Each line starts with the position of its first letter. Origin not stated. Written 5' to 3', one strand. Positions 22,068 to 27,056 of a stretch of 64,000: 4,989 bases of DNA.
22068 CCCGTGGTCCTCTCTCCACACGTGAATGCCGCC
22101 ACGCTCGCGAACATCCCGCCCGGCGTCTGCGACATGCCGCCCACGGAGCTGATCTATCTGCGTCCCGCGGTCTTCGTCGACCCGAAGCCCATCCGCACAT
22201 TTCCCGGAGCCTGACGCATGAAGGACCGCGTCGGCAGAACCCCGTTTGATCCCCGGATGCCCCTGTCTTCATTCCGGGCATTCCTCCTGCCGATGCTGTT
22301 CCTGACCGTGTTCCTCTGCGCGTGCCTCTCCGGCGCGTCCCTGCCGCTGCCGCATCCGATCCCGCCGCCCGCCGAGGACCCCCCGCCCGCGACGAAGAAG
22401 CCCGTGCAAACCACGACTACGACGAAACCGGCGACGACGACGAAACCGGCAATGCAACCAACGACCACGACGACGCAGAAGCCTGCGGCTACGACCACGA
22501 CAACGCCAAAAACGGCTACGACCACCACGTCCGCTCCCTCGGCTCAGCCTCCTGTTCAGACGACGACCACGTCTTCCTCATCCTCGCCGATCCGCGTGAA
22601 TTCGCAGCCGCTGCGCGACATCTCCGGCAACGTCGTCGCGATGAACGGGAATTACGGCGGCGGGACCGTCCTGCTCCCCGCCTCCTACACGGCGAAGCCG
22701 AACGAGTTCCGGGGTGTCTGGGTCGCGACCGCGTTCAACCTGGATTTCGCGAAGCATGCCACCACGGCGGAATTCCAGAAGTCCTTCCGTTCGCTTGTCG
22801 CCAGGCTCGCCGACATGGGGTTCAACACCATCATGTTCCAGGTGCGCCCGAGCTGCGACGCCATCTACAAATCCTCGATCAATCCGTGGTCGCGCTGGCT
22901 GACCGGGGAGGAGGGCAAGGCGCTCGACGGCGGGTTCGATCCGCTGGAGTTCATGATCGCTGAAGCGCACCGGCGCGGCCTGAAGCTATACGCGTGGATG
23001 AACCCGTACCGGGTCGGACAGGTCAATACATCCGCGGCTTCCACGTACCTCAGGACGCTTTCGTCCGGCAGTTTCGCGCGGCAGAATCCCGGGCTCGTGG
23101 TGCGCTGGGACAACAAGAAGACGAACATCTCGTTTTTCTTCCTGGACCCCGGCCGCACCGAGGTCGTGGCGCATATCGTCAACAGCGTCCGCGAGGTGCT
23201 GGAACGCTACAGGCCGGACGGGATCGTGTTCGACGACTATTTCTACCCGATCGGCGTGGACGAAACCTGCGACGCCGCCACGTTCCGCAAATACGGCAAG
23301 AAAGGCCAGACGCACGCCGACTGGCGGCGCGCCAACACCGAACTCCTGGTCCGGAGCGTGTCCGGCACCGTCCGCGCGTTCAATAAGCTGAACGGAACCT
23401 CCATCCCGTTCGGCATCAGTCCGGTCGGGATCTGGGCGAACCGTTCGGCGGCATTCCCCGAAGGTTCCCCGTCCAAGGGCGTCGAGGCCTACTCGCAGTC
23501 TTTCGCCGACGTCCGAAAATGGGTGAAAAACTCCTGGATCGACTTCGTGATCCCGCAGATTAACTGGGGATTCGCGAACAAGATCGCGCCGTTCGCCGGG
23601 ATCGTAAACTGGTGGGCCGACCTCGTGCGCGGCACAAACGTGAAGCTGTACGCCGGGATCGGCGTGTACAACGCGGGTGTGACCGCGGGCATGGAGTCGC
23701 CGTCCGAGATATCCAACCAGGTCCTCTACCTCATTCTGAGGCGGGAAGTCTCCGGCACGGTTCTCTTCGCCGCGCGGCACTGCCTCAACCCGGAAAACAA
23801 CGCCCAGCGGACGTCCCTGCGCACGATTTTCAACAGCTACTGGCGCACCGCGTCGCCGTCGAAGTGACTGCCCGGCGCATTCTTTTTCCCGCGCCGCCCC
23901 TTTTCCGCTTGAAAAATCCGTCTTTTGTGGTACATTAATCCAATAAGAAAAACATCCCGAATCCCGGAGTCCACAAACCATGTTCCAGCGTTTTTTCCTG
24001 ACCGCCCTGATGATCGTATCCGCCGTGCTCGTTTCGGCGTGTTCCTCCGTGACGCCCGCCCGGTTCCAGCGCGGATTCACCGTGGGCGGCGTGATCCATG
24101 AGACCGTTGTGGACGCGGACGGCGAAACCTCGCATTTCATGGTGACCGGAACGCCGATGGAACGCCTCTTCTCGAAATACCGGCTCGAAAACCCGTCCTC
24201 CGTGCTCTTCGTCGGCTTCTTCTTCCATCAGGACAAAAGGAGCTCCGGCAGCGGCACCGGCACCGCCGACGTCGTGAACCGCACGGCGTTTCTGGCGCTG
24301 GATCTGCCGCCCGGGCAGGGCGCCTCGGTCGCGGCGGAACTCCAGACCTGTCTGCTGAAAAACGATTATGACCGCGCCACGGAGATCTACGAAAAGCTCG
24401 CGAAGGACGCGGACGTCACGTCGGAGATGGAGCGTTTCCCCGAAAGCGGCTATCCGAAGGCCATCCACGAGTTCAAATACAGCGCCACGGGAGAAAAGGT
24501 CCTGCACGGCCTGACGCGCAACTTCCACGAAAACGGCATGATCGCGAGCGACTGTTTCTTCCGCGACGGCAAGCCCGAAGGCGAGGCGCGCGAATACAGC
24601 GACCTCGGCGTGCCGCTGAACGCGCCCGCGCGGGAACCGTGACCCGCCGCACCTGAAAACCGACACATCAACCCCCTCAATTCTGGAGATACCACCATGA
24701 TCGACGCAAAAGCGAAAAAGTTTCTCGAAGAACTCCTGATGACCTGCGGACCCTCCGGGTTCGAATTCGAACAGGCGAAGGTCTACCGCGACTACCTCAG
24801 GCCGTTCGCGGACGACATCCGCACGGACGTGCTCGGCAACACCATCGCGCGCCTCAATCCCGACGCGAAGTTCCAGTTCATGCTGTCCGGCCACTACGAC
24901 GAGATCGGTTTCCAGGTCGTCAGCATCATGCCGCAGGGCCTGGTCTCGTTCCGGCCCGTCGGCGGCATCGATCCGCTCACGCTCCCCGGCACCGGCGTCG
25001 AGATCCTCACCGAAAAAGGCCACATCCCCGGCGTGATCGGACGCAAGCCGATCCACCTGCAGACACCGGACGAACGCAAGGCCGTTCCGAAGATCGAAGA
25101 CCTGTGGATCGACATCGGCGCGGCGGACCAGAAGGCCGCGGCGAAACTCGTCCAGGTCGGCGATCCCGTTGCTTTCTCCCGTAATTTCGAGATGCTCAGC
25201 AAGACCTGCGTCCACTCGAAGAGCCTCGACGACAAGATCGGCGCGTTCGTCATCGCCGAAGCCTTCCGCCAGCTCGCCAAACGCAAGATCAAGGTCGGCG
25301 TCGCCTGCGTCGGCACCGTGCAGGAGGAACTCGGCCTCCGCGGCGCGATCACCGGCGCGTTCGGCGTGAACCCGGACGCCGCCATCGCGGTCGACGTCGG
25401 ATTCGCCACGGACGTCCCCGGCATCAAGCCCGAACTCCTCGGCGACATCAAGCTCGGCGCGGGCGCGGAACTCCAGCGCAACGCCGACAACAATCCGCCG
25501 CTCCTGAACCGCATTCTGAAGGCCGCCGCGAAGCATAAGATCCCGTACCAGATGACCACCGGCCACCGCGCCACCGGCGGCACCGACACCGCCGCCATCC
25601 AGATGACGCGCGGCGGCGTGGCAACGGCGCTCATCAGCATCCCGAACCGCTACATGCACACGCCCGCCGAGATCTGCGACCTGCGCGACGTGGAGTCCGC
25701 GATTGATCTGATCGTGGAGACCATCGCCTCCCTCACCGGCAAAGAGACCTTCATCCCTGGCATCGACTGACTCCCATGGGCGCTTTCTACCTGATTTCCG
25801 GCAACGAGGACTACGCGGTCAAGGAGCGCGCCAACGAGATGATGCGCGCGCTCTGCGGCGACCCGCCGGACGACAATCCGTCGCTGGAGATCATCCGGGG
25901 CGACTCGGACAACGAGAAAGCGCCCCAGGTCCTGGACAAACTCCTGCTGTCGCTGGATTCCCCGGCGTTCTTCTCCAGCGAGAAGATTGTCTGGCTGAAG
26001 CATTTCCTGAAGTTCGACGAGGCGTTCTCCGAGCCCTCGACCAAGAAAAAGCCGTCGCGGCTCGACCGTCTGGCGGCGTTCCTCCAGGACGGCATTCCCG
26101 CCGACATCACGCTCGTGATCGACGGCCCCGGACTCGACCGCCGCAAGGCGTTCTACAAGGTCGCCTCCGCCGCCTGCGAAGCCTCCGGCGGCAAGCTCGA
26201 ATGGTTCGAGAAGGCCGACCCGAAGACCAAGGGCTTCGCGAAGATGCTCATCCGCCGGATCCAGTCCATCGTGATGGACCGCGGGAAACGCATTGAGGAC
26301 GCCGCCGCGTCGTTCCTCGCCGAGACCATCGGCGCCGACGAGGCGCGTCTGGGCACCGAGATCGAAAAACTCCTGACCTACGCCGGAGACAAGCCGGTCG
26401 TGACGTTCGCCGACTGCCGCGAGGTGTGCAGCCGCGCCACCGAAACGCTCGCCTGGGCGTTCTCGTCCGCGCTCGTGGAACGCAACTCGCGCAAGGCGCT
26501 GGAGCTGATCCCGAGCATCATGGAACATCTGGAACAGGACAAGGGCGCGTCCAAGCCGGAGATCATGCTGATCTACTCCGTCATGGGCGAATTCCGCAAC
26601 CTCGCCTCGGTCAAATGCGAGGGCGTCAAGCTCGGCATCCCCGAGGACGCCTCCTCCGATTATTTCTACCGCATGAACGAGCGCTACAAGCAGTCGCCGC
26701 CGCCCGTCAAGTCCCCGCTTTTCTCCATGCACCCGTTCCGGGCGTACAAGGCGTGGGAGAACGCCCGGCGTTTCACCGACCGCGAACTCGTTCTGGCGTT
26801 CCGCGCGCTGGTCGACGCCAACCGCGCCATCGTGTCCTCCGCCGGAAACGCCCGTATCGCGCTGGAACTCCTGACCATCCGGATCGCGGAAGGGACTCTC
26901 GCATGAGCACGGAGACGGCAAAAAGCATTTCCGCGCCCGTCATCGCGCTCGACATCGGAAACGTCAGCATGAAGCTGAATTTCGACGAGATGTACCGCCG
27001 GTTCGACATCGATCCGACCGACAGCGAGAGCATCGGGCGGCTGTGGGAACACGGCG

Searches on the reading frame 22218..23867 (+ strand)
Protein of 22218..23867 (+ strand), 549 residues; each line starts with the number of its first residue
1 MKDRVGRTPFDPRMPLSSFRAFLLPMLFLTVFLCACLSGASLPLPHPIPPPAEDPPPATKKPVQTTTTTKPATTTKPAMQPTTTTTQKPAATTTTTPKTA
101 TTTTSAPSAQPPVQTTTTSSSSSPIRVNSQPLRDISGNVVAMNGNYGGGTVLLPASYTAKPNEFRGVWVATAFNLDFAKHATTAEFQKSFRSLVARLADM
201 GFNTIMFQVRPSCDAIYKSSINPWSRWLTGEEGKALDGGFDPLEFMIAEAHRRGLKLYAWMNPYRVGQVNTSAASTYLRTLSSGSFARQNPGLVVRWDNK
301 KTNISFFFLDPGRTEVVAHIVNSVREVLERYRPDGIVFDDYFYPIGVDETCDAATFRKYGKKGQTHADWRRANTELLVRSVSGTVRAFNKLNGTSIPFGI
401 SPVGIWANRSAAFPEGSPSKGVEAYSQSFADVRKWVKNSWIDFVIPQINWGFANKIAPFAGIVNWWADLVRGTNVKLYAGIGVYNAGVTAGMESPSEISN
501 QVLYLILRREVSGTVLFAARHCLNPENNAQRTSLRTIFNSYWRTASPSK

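Call 52: search_protein_families(library=pfam, proteins=[window:22218-23867:+], max_evalue=0.00001)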
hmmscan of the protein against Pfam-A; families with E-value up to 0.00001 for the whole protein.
window:22218-23867:+ (549 aa): 1 family
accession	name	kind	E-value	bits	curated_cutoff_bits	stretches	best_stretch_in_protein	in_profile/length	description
PF02638.21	GHL10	-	5.1e-57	193.8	27.9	1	163-487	1-300/311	Glycosyl hydrolase-like 10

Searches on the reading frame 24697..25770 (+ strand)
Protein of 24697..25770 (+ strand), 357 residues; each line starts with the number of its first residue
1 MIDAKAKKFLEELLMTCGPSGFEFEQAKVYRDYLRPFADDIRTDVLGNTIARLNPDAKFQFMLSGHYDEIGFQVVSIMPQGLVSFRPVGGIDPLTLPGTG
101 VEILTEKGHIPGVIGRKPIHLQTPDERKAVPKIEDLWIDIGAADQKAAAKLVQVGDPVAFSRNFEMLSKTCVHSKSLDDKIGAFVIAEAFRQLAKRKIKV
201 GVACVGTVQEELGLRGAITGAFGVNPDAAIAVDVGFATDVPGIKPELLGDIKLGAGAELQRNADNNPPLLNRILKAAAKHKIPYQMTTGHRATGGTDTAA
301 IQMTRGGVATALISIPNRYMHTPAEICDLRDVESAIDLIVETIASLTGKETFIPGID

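Call 98: search_protein_families(library=pfam, proteins=[window:24697-25770:+], max_evalue=0.00001)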
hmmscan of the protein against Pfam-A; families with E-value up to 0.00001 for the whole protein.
window:24697-25770:+ (357 aa): 2 families
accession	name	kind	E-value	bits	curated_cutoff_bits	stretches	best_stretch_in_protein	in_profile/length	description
PF05343.19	Peptidase_M42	-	3e-84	283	23.2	1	47-338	1-292/292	M42 glutamyl aminopeptidase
PF01546.33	Peptidase_M20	-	5.1e-10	40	24.6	1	178-343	35-204/206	Peptidase family M20/M25/M40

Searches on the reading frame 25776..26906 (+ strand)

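Call 98: search_protein_families(library=pfam, proteins=[window:25776-26906:+], max_evalue=0.00001)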
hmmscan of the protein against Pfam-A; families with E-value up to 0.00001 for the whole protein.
window:25776-26906:+ (376 aa): 2 families
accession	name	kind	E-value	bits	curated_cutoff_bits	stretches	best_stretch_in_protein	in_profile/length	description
PF21694.2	DNA_pol3_delta_C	-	4.8e-09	36.7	27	1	317-369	68-120/121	DNA polymerase III delta subunit, C-terminal domain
PF06144.19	DNA_pol3_delta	-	5.4e-07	30.1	21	1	5-129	1-113/124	DNA polymerase III, delta subunit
